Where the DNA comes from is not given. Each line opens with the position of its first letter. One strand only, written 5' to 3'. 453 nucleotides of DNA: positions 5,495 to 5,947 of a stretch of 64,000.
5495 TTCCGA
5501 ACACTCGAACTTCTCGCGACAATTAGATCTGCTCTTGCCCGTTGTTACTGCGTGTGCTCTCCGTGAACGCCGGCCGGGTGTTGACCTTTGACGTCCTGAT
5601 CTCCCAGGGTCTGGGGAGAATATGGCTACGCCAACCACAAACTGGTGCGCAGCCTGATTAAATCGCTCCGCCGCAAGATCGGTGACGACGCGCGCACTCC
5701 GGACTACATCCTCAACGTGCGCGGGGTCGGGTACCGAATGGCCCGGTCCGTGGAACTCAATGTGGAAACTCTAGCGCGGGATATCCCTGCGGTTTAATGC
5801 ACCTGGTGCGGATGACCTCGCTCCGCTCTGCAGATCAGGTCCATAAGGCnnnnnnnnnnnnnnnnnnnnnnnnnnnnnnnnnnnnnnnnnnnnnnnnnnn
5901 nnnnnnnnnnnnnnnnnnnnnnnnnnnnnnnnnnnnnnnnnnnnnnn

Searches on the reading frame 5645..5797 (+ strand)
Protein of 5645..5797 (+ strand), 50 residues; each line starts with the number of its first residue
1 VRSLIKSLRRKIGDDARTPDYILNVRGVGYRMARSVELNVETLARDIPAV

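Call 6: search_protein_families(library=pfam, proteins=[window:5645-5797:+], max_evalue=0.01)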
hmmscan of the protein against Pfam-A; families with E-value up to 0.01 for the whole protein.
window:5645-5797:+ (50 aa): 1 family
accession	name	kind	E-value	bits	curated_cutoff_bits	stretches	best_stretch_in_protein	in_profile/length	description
PF00486.34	Trans_reg_C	-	8.4e-08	32.6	26.2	1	3-32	48-77/77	Transcriptional regulatory protein, C terminal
